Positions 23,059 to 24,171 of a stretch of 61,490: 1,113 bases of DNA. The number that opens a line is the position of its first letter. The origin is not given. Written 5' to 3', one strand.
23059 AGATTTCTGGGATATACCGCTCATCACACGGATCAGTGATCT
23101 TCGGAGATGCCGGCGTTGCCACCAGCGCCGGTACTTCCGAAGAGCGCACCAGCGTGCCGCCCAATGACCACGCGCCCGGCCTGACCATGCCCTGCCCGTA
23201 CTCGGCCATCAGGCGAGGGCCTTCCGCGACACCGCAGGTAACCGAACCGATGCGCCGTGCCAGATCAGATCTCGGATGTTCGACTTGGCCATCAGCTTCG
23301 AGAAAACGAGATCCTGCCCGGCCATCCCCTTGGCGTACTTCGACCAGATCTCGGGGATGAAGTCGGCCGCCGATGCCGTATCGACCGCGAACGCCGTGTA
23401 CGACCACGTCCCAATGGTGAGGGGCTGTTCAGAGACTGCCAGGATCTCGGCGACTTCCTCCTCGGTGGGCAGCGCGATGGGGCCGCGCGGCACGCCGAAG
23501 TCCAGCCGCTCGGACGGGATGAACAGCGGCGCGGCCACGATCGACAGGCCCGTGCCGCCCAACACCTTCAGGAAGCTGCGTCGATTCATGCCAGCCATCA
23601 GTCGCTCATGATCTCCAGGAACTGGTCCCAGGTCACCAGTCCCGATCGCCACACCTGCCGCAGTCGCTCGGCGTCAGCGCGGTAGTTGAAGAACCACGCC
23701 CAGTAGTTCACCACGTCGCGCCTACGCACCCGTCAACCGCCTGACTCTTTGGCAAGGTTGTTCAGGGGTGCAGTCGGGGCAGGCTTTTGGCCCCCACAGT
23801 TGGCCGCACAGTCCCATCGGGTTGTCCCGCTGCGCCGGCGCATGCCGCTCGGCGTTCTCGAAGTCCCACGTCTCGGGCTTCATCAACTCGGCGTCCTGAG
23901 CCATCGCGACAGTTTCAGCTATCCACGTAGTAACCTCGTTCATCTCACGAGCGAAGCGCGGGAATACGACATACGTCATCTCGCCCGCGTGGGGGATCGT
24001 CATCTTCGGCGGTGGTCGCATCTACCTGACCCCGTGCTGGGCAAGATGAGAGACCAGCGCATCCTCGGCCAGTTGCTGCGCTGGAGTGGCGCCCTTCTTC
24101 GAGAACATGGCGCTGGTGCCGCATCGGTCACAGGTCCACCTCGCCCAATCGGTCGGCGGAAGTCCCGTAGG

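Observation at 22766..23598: Tat-signal protein and a second ORF upstream of portal both carry copies of the capsid N-terminal arm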

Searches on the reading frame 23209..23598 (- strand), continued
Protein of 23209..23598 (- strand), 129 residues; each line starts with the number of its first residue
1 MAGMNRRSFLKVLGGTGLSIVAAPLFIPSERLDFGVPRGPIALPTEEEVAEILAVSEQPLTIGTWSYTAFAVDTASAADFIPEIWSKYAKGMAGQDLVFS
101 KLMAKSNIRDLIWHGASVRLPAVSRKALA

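Call 52: search_protein_representatives(alignment_id=A3)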
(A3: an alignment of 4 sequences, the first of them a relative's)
Query: 4 sequences, 118 profile positions. Proteins with E-value up to 0.001 (for the whole library): 119; up to 1e-10: 13; up to 1e-30: 3. The best 119 are listed.
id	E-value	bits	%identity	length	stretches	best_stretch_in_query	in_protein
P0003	4.9e-59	213.9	-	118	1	1-118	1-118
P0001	1.9e-54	199.1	-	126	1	4-115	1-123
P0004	4.1e-42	159.3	-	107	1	4-113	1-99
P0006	2.0e-14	70.0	-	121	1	4-45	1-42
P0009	7.0e-13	65.0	-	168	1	4-44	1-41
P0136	9.1e-13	64.7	-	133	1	4-54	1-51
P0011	1.7e-12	63.8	-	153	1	4-53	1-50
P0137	3.0e-12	63.0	-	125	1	4-49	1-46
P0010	4.3e-12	62.5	-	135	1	4-44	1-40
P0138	5.1e-12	62.3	-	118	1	4-48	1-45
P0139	1.1e-11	61.2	-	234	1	4-54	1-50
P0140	2.3e-11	60.2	-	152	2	4-29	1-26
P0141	2.3e-11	60.2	-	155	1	4-46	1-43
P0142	1.6e-10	57.5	-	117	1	4-100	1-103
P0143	1.7e-10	57.4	-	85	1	4-44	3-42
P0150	3.4e-09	53.1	-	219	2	67-107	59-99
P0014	2.8e-06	43.7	-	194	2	4-30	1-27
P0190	9.0e-06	42.1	-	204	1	3-42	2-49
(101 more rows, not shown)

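Call 54: predict_structure(alignment_id=A3)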
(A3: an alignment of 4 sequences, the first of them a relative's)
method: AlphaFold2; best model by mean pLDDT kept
length: 126 residues; sequences in the alignment: 4
mean_pLDDT: 36.8   pTM: 0.18
mean pLDDT of the five models: 36.8, 36.4, 35.8, 35.1, 32.0
residues with pLDDT >= 90: 0; 70-90: 0; 50-70: 6; < 50: 120
segments of 3 or more residues with pLDDT < 50: 1-41, 48-59, 61-126
pLDDT, mean of each block of 10 residues (from residue 1): 28 30 38 44 50 41 35 38 38 39 34 31 31
secondary structure, 60 per line:
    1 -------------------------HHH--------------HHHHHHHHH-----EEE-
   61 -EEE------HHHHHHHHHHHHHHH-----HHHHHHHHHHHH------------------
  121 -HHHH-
elements in order: H43-51 E57-59 E62-64 H71-85 H91-102 H122-125

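Call 55: find_encoding_contigs(protein=P0150, flank=10000, max_places=3)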
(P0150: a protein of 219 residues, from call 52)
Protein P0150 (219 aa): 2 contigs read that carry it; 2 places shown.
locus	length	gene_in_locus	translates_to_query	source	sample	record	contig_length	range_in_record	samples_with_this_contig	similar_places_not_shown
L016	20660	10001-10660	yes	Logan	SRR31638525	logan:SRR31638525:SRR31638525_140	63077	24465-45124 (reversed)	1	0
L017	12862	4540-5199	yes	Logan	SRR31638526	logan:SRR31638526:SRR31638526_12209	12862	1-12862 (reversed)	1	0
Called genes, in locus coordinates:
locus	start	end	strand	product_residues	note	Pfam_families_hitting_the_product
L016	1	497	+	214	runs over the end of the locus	-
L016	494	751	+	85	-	-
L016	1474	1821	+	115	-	-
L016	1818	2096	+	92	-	-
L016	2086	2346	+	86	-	-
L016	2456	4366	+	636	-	-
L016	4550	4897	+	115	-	-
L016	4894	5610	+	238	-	PF00239:Resolvase, PF07508:Recombinase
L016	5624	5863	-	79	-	-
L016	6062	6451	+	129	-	-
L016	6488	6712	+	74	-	-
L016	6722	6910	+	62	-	-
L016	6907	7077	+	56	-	-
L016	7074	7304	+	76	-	-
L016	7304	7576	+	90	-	-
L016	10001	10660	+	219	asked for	-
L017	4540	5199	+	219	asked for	-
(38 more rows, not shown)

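Call 67: search_protein_families(library=pfam, alignment_id=A4, max_evalue=0.01)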
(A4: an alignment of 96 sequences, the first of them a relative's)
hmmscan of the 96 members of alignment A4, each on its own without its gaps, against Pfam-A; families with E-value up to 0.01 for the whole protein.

A. member 1, P0001 (126 aa): 1 family
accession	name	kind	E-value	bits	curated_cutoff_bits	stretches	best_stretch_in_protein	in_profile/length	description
PF10518.14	TAT_signal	-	0.0057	17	22.7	0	1-15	2-16/21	TAT (twin-arginine translocation) pathway signal sequence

B. families by the number of members that match (of 96 scanned): 4 families
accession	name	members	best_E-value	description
PF10518.14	TAT_signal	38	2.4e-05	TAT (twin-arginine translocation) pathway signal sequence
PF12708.12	Pect-lyase_RHGA_epim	5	0.00028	Rhamnogalacturonase A/epimerase, pectate lyase-like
PF10399.14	UCR_Fe-S_N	2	0.00055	Ubiquitinol-cytochrome C reductase Fe-S subunit TAT signal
PF23843.2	DUF7210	2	0.0032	Domain of unknown function (DUF7210)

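Call 68: search_protein_families(library=phrogs, alignment_id=A4, max_evalue=0.01)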
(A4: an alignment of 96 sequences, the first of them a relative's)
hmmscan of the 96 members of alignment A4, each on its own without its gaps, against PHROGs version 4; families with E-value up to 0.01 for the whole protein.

A. member 1, P0001 (126 aa): 0 families

B. families by the number of members that match (of 96 scanned): 8 families
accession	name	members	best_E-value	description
phrog_267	-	1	0.00012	major head protein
phrog_2234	-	1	0.00037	tail spike protein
phrog_36585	-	1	0.00064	-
phrog_11699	-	1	0.00071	minor tail protein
phrog_19996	-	1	0.0046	-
phrog_15455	-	1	0.0049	tail fiber protein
phrog_34028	-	1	0.0059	-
phrog_15175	-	1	0.0085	virion structural protein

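Call 82: search_solved_structures(query=A3, max_evalue=10)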
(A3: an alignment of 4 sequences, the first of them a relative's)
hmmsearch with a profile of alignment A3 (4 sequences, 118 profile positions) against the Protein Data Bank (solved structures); distinct sequences matched with E-value up to 10: 5.
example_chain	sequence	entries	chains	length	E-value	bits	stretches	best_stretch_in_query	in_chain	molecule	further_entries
8e16_I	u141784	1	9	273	0.00061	23.3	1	70-114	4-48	Major capsid protein, gp6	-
9jwb_A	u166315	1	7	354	0.003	21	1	58-114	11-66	Major capsid protein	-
3wqo_A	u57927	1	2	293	0.4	14.2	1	67-101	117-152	Uncharacterized protein MJ1311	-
8xr6_U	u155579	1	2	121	0.57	13.7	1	3-27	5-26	PsbU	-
8wb4_U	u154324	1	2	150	0.76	13.3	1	3-27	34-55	Photosystem II reaction center protein U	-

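Call 84: search_protein_families(library=padloc, proteins=[window:23209-23598:-, P0009, P0014, P0150, P0141], max_evalue=0.1)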
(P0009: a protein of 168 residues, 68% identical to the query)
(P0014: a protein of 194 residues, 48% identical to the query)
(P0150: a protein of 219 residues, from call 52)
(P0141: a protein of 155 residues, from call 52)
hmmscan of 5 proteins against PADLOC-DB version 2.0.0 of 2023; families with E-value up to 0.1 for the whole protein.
window:23209-23598:- (129 aa): 0 families

P0009 (168 aa): 0 families

P0014 (194 aa): 0 families

P0150 (219 aa): 0 families

P0141 (155 aa): 0 families

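Call 88: find_encoding_contigs(protein=P0190, flank=10000, max_places=3)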
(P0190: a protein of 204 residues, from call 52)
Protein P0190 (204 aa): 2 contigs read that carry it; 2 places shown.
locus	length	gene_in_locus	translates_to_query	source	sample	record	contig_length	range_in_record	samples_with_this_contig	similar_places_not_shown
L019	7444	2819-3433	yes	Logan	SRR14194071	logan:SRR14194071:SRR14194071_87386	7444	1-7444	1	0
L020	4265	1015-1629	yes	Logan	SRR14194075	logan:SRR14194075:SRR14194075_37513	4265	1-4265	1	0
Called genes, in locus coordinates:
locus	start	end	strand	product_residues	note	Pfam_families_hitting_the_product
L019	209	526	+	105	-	-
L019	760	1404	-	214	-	-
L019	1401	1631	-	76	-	-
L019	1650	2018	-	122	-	-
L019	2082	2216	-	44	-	-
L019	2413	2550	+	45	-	-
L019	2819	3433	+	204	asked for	-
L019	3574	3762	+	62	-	-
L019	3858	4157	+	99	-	-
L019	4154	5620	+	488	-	-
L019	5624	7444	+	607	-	?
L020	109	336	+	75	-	PF24729:Acb2_Tad1_hairpin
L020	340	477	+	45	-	-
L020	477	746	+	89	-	-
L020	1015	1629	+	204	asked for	-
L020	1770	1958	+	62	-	-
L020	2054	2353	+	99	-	-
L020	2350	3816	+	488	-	-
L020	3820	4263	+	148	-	?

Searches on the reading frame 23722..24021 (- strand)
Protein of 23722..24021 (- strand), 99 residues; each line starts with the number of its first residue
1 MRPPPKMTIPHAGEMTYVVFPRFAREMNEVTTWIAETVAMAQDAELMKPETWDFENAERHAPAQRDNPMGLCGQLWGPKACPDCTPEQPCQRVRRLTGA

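Call 10: search_protein_families(library=pfam, proteins=[window:23722-24021:-], max_evalue=0.1)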
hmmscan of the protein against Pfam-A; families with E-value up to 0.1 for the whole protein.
window:23722-24021:- (99 aa): 1 family
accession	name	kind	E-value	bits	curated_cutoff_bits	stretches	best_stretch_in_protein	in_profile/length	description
PF00435.27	Spectrin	-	0.086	13.8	29.9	0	22-46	5-29/105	Spectrin repeat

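Call 11: search_protein_families(library=phrogs, proteins=[window:23722-24021:-], max_evalue=0.1)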
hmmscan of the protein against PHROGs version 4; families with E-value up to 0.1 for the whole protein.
window:23722-24021:- (99 aa): 0 families
